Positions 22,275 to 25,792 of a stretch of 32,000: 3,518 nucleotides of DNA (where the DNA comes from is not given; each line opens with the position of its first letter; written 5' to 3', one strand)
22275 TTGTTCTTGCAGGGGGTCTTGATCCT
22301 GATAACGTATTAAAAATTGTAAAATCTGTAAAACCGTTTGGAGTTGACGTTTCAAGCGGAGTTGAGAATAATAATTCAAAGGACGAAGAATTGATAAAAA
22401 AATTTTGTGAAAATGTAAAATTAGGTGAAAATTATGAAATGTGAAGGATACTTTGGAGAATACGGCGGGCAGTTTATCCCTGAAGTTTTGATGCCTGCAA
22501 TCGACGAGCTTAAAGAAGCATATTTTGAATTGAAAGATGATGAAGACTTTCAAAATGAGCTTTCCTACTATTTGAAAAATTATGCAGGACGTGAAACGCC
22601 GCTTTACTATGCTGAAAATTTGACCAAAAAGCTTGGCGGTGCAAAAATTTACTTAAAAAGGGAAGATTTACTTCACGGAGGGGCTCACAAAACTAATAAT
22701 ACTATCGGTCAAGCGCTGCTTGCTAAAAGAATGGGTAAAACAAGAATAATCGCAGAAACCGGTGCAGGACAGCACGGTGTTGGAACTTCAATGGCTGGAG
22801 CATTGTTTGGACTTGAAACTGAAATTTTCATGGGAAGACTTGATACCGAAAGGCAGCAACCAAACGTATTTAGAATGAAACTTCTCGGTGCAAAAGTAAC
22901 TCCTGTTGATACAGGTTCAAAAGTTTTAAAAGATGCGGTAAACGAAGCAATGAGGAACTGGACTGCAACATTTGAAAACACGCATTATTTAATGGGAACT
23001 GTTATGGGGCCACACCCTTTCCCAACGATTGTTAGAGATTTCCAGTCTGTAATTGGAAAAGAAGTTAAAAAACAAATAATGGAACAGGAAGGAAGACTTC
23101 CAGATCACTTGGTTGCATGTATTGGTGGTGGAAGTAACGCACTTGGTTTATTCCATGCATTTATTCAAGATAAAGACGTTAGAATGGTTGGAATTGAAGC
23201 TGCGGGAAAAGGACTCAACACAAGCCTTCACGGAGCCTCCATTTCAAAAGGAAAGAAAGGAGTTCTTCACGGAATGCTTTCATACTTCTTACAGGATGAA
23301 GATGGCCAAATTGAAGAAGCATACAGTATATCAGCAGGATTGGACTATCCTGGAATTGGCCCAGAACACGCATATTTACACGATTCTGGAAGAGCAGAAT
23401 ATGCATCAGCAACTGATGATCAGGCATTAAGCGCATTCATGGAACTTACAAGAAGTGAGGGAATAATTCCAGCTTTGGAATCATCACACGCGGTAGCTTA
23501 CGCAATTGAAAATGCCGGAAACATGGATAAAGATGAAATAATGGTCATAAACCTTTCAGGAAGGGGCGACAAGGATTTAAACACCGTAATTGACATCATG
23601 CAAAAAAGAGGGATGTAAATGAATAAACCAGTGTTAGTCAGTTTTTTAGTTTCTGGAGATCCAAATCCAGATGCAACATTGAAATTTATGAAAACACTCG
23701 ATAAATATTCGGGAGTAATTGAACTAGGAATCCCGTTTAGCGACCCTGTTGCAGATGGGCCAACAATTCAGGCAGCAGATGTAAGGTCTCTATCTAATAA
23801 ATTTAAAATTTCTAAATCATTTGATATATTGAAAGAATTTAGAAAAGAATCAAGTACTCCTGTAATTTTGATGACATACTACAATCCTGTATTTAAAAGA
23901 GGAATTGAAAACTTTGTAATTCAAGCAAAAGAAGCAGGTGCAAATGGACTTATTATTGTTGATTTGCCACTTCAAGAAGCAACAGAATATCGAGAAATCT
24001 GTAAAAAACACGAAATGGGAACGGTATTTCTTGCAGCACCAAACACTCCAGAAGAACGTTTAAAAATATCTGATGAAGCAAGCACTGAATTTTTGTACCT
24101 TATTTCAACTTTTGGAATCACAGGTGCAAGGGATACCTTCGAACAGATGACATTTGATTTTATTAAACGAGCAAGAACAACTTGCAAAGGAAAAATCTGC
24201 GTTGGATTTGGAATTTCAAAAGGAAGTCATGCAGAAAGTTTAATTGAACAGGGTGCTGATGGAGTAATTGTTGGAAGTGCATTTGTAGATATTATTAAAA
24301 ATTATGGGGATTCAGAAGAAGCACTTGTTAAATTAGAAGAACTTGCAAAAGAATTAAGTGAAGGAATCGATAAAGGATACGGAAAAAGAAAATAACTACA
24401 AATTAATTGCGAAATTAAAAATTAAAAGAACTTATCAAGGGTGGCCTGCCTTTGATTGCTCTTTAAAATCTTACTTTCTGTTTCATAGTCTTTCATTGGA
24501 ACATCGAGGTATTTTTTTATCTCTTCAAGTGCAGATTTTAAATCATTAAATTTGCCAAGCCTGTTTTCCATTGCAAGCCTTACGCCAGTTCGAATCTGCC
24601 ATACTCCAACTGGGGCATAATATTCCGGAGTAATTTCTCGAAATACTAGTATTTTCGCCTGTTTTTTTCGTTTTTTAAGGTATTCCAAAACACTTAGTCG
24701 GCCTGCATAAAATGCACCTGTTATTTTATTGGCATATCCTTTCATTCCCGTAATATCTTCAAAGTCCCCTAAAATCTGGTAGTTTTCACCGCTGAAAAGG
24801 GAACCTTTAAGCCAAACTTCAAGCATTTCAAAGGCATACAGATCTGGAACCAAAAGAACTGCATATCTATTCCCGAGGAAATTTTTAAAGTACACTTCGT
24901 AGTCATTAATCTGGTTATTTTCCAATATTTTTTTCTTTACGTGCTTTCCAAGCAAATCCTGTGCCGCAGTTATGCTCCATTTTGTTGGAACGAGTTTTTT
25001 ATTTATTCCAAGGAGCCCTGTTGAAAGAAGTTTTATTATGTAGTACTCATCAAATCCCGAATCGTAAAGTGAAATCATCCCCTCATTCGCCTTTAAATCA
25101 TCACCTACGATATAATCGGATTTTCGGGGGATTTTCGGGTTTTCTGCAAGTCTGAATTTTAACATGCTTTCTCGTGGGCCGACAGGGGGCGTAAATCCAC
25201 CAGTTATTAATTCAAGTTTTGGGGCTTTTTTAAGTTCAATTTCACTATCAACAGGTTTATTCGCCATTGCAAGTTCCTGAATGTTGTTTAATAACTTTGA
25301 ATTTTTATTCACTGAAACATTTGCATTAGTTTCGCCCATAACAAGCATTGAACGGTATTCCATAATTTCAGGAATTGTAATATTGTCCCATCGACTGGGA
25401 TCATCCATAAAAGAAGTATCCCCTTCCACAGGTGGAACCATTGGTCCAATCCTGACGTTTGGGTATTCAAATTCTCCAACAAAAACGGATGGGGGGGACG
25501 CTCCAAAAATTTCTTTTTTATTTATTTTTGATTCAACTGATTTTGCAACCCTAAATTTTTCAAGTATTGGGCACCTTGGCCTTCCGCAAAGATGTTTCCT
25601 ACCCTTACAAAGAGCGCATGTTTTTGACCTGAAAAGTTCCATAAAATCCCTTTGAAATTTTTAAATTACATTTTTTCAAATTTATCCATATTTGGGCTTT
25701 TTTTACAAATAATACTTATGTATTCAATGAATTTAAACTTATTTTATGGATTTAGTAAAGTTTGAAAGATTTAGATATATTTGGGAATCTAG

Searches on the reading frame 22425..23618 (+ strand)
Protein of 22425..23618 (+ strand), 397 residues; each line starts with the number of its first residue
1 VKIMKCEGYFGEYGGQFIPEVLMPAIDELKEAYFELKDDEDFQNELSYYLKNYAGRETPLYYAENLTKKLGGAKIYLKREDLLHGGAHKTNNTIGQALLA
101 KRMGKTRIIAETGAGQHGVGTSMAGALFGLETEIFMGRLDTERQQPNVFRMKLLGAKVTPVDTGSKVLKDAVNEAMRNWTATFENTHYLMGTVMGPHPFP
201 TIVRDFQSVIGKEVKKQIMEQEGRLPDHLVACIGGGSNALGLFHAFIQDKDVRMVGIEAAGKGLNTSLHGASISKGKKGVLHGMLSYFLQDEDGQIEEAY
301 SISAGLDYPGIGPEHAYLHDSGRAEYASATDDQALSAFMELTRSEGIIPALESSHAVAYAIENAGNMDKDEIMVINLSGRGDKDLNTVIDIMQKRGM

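Call 7: search_protein_families(library=pfam, proteins=[window:22425-23618:+])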
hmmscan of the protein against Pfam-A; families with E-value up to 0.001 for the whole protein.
window:22425-23618:+ (397 aa): 1 family
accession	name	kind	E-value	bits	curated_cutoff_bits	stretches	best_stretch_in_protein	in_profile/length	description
PF00291.31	PALP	-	3.4e-41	141.9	35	1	54-379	4-295/295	Pyridoxal-phosphate dependent enzyme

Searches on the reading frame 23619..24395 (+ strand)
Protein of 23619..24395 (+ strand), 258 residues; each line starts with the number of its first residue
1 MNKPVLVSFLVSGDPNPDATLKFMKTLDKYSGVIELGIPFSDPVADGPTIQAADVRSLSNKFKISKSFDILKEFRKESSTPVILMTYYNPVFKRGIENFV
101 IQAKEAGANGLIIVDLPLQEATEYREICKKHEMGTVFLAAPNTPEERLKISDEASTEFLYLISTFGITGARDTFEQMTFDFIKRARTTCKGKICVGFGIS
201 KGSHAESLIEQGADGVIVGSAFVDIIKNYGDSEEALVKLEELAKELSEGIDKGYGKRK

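Call 7: search_protein_families(library=pfam, proteins=[window:23619-24395:+])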
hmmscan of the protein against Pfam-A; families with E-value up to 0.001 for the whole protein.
window:23619-24395:+ (258 aa): 2 families
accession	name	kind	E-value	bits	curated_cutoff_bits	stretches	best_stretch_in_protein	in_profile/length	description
PF00290.26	Trp_syntA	-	1.1e-76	257.6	27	1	2-248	8-256/259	Tryptophan synthase alpha chain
PF00977.27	His_biosynth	-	6.9e-07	29.4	23.6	1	166-224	50-107/228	Histidine biosynthesis protein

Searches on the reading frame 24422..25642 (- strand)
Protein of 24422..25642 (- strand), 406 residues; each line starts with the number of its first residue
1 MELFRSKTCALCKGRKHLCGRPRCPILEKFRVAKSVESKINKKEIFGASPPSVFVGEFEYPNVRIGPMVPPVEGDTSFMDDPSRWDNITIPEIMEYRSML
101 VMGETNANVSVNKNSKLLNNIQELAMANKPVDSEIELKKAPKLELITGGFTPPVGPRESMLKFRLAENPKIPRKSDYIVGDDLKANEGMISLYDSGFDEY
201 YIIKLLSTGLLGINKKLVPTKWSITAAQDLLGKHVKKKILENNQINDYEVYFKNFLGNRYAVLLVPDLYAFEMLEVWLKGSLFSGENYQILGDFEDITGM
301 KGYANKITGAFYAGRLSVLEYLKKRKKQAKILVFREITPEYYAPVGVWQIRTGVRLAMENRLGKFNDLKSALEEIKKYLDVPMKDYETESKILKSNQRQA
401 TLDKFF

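Call 7: search_protein_families(library=pfam, proteins=[window:24422-25642:-])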
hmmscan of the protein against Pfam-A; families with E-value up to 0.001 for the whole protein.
window:24422-25642:- (406 aa): 2 families
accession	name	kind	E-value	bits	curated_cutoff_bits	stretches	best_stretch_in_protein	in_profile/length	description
PF04894.17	Nre_N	-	2.9e-99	332.7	25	1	18-284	1-270/270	Archaeal Nre, N-terminal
PF04895.17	Nre_C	-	3e-38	130.5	27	1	295-405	1-110/110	Archaeal Nre, C-terminal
